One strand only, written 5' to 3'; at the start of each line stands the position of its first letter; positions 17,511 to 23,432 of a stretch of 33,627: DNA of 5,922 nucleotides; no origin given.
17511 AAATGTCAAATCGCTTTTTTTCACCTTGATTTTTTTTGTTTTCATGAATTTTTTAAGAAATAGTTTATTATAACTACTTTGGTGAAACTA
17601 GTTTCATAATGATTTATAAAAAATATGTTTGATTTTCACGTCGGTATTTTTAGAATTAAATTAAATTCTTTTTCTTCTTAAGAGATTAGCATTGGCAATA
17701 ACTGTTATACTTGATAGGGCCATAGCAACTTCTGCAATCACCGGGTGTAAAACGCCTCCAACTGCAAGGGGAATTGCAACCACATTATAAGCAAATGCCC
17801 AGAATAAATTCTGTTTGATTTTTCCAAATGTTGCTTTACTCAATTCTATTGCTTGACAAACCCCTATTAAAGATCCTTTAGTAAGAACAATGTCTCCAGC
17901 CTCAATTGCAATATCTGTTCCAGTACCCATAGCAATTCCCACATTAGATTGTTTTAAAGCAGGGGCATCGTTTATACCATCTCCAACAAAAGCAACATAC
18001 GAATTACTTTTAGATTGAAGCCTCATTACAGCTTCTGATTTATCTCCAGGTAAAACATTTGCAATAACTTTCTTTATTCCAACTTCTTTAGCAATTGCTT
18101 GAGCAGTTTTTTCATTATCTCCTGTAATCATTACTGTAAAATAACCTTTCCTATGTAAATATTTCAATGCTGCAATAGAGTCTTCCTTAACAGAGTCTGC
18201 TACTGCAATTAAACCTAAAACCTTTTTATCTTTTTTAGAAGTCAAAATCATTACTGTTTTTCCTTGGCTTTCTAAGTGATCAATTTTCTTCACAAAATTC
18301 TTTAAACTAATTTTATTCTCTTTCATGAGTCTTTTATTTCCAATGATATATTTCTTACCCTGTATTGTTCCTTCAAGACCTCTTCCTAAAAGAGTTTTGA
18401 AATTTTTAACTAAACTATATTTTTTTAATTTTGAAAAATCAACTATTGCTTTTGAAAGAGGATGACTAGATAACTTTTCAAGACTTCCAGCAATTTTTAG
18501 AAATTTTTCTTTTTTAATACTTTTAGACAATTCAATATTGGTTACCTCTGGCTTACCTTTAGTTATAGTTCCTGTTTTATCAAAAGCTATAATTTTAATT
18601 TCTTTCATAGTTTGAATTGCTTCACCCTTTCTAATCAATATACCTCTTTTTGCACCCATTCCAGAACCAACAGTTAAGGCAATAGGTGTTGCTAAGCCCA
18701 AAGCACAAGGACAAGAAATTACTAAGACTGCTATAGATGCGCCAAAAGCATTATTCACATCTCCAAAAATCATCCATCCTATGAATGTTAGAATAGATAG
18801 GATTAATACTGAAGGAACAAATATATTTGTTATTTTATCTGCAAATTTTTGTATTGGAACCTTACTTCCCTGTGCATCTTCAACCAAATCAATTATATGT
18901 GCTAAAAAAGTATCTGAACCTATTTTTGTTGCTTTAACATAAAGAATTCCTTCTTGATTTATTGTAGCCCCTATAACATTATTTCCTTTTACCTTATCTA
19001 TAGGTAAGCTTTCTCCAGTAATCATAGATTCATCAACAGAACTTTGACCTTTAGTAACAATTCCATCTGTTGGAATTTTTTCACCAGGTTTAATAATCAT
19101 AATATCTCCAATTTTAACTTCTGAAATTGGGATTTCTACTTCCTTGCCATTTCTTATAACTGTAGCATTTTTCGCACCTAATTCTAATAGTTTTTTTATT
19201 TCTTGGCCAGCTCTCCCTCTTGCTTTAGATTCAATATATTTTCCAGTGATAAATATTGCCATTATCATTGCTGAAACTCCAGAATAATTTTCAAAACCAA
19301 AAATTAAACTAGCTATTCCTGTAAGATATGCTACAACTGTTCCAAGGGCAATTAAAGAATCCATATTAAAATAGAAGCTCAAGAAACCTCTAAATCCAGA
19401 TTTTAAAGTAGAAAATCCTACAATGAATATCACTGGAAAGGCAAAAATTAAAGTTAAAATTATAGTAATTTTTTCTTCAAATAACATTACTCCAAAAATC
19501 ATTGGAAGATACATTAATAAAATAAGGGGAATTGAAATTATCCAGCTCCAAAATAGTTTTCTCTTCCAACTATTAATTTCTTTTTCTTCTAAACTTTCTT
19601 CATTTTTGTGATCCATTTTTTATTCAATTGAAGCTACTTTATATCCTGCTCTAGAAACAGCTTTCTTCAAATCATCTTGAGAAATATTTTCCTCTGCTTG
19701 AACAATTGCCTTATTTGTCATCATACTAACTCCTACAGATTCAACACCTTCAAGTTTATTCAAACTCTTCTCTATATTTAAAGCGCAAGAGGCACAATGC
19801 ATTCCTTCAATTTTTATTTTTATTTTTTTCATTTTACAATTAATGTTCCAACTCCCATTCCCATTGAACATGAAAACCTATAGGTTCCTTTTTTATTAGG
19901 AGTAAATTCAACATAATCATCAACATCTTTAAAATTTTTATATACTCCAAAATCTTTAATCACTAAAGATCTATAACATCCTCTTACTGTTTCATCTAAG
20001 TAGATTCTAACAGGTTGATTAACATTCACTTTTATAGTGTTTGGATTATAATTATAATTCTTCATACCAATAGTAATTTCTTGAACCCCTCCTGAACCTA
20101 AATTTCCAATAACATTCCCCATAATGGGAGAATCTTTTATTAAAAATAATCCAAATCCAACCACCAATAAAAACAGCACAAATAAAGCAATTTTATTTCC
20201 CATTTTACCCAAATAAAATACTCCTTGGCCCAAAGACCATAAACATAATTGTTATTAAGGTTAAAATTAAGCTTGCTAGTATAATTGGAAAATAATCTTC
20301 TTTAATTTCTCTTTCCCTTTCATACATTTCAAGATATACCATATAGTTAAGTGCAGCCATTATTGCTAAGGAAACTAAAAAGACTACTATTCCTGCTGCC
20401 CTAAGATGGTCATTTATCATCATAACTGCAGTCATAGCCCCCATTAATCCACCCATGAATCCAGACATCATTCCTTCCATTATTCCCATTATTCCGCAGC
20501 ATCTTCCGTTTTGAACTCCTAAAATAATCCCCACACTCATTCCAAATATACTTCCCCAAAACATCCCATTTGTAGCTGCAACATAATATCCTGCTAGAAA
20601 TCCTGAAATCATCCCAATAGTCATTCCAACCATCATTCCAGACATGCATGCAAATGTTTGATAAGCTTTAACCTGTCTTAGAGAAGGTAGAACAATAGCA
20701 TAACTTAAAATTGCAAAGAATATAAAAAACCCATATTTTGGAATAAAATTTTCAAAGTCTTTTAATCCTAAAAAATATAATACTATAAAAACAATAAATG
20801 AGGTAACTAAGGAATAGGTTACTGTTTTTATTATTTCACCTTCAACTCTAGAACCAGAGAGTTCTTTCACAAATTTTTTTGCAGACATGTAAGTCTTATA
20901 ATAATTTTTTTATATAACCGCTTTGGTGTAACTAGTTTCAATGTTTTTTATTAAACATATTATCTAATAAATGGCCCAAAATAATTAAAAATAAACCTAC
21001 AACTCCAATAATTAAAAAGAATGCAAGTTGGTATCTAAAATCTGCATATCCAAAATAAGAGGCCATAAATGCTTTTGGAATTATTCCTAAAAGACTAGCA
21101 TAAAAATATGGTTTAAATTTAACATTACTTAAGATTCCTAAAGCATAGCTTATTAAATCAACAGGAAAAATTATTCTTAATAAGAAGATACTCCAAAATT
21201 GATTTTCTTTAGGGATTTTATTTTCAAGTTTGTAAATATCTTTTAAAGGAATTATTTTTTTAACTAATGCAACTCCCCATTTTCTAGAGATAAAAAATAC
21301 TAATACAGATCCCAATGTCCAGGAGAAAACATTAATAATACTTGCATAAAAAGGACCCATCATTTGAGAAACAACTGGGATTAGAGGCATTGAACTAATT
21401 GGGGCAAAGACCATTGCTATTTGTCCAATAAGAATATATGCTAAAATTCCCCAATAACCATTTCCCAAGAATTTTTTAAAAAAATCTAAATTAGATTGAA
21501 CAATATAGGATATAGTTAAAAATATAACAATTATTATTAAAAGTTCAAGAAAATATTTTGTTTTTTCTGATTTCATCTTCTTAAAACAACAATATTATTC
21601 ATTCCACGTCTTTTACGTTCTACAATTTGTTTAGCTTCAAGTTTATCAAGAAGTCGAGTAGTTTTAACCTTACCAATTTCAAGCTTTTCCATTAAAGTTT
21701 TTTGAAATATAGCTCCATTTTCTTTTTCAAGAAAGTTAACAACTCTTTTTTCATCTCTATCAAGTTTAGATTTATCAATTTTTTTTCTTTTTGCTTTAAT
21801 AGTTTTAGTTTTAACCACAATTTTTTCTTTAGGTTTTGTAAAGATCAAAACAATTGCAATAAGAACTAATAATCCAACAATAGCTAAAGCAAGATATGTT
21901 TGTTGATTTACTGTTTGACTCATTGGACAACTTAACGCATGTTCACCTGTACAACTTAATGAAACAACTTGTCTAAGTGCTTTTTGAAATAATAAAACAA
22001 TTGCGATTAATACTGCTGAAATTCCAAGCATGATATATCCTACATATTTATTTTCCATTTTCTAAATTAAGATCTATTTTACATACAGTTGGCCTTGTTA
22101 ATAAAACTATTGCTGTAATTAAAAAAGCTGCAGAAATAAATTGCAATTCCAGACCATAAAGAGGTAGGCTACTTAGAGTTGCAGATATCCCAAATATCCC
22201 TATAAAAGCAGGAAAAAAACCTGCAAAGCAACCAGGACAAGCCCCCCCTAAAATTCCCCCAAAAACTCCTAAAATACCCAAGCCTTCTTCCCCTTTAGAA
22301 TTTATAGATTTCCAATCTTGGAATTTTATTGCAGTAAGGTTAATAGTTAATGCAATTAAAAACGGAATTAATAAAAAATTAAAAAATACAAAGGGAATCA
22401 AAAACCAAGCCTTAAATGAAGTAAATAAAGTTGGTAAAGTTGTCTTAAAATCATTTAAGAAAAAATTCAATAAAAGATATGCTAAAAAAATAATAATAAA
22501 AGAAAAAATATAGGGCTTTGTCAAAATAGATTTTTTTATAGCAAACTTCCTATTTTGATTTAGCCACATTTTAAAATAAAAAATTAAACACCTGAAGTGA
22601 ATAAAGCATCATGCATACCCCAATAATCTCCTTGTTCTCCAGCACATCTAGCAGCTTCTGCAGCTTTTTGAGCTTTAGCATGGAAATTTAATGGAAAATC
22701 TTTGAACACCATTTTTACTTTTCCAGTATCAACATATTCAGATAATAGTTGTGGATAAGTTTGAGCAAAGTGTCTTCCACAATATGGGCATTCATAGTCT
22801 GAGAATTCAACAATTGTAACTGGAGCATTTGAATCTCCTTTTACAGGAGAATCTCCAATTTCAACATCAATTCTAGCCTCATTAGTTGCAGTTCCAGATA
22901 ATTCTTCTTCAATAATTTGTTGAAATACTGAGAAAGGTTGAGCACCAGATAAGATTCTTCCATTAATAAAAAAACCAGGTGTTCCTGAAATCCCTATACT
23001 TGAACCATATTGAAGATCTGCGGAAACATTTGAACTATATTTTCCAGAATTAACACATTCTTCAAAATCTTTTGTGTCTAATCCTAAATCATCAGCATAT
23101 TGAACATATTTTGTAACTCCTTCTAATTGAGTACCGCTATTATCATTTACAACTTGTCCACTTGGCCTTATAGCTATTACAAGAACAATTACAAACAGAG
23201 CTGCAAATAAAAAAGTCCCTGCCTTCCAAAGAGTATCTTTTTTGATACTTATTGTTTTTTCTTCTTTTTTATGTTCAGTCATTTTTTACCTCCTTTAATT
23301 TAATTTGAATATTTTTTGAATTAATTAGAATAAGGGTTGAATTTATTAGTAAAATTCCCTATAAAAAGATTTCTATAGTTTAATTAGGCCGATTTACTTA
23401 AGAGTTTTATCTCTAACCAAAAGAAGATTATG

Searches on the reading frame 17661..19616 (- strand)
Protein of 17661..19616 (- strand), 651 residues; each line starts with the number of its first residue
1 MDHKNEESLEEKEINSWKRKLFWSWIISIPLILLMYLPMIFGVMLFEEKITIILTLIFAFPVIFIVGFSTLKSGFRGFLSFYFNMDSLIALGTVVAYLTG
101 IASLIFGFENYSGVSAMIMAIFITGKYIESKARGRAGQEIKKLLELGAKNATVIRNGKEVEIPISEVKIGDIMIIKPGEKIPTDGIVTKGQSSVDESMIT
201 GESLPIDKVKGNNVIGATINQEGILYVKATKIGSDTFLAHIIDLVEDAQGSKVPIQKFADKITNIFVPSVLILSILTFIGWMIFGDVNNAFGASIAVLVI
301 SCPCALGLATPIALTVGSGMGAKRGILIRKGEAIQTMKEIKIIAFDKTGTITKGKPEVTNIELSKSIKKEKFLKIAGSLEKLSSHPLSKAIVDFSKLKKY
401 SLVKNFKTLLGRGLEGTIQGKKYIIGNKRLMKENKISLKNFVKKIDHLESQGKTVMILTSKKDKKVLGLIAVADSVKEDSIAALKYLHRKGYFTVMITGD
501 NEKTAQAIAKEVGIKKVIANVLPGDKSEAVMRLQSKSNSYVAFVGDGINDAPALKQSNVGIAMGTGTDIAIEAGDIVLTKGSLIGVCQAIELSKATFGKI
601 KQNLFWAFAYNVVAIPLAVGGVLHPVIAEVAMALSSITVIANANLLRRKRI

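Call 9: search_protein_families(library=ncbifam, proteins=[window:17661-19616:-], max_evalue=0.1)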
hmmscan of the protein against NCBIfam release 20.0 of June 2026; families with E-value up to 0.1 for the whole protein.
window:17661-19616:- (651 aa): 35 families (the best 25 are shown)
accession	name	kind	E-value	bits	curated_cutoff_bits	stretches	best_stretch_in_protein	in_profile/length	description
TIGR01525.1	ATPase-IB_hvy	subfamily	4.3e-189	630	346.25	1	85-645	1-559/560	heavy metal translocating P-type ATPase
TIGR01511.1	ATPase-IB1_Cu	subfamily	2.4e-172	574.6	397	1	69-647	4-542/542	copper-translocating P-type ATPase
NF007952.0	PRK10671.1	equivalog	3.8e-167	558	1316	1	20-648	188-833/838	copper-exporting P-type ATPase CopA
NF008262.1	PRK11033.1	equivalog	8.2e-126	421.3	1005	1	108-646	191-727/731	zinc/cadmium/mercury/lead-transporting ATPase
TIGR01512.1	ATPase-IB2_Cd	subfamily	1.6e-125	419.7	313.5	1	101-646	7-492/494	cadmium family heavy metal-translocating P-type ATPase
NF033775.1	P_type_ZntA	exception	7.2e-114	381.6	1240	1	90-648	182-730/732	Zn(II)/Cd(II)/Pb(II) translocating P-type ATPase ZntA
TIGR01494.1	ATPase_P-type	subfamily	7.1e-94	314.9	62.3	1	117-634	1-476/478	HAD-IC family P-type ATPase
TIGR01647.1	ATPase-IIIA_H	equivalog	1.8e-58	198.4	615.5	2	110-520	54-487/755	plasma-membrane proton-efflux P-type ATPase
TIGR01497.1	kdpB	equivalog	1.2e-54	185.5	527.9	1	88-578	37-548/675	potassium-transporting ATPase subunit KdpB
NF010609.0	PRK14010.1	equivalog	3.9e-49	167.4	1323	1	119-577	73-542/673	K(+)-transporting ATPase subunit B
TIGR01517.1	ATPase-IIB_Ca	equivalog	1.4e-48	165.8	507.05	2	92-363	100-383/882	calcium-translocating P-type ATPase, PMCA-type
TIGR01522.1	ATPase-IIA2_Ca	equivalog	1.6e-44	151.9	798.3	3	99-363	68-342/854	calcium-transporting P-type ATPase, PMR1-type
TIGR01116.1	ATPase-IIA1_Ca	equivalog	1.7e-37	128.9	703.4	2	388-612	375-617/799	calcium-translocating P-type ATPase, SERCA-type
TIGR01657.1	P-ATPase-V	hypoth_equivalog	3.1e-37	127.6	618.25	4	107-212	188-294/1055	ATP13A2 family polyamine export P-type ATPase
TIGR01523.1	ATPase-IID_K-Na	equivalog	7.9e-36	123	645.05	4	517-637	671-792/997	potassium/sodium efflux P-type ATPase, fungal-type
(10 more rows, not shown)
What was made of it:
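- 17661..19616 (-): CopA, a P1B-1 Cu(I)-exporting ATPase. The CPC, YN and MALSS transmembrane motifs are visible in the sequence. NCBIfam TIGR01511 scores 574.6 bits against a cutoff of 397 (call 9).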

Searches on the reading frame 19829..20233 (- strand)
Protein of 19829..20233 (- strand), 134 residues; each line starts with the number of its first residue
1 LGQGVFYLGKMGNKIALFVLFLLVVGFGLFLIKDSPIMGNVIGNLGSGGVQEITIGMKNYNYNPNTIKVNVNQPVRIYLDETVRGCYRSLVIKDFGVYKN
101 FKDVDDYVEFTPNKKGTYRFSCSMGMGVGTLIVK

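Call 3: search_protein_families(library=pfam, proteins=[window:19829-20233:-], max_evalue=0.1)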
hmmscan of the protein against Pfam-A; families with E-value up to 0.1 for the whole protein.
window:19829-20233:- (134 aa): 1 family
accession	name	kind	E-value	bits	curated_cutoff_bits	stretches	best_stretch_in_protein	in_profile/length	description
PF13473.12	Cupredoxin_1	-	6.1e-11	42.7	27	1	48-133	18-104/104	Cupredoxin-like domain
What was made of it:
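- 19829..20212 (-): Anchored Cupredoxin_1 protein (C...CSMGMG). Pfam Cupredoxin_1 scores 42.7 bits against a cutoff of 27 (call 3).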

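Call 9: search_protein_families(library=ncbifam, proteins=[window:19829-20233:-], max_evalue=0.1)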
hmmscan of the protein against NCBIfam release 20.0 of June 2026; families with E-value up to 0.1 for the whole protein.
window:19829-20233:- (134 aa): 1 family
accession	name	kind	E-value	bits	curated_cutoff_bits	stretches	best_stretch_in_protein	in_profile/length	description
NF052460.1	L-NosZ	equivalog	0.034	12.6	700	1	47-125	375-464/480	clade III lactonase-type nitrous-oxide reductase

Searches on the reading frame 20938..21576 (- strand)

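Call 3: search_protein_families(library=pfam, proteins=[window:20938-21576:-], max_evalue=0.1)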
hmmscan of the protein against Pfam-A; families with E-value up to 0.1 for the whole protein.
window:20938-21576:- (212 aa): 1 family
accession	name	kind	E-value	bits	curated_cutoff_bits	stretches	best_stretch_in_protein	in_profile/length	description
PF09335.16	VTT_dom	-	1e-17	65.2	33.9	1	62-177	3-122/123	VTT domain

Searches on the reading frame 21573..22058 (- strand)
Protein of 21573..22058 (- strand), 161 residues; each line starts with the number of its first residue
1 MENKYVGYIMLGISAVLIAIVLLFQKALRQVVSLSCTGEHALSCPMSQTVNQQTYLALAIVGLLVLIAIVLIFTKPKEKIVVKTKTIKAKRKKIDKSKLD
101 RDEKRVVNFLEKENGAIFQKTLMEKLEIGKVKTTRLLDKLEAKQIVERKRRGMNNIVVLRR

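Call 54: search_protein_families(library=pfam, proteins=[window:21573-22058:-], max_evalue=0.01)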
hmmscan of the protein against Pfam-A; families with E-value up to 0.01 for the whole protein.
window:21573-22058:- (161 aa): 3 families
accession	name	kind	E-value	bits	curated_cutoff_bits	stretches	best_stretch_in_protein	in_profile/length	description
PF24034.1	DUF7343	-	9.4e-12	45.1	27.6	1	101-159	3-61/62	Domain of unknown function (DUF7343)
PF12802.13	MarR_2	-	4.1e-05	24.1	27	1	99-150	3-54/61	MarR family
PF01047.28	MarR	-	0.00014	22.2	24.6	1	113-150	14-51/59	MarR family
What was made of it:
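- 21573..22058 (-): Candidate regulator: TM1, a loop with invariant C36 and C44(-P-M) predicted to face outward, TM2, then a cytoplasmic DUF7343/MarR-like wHTH. Pfam DUF7343 scores 45.1 bits against a cutoff of 27.6 (call 54).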

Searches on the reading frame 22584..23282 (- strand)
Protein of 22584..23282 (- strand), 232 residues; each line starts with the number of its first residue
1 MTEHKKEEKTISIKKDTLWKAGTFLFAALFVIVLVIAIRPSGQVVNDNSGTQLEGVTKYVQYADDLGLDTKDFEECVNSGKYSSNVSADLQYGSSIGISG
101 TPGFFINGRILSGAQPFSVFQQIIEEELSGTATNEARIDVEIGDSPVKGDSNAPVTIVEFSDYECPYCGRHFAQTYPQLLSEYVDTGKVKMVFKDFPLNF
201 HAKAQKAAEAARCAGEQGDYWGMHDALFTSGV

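Call 54: search_protein_families(library=pfam, proteins=[window:22584-23282:-], max_evalue=0.01)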
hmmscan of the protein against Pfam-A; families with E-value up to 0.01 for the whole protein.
window:22584-23282:- (232 aa): 4 families
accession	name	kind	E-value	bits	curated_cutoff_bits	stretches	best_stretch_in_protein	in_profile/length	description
PF13462.12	Thioredoxin_4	-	3e-33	115.8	23.2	2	144-230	4-89/165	Thioredoxin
PF01323.26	DSBA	-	3.6e-18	66.5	25.6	2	59-124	125-190/191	DSBA-like thioredoxin domain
PF13098.12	Thioredoxin_2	-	0.00046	20.9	27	0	155-219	7-56/104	Thioredoxin-like domain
PF13913.12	zf-C2HC_2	-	0.0056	16.8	27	1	164-174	4-14/25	zinc-finger of a C2HC-type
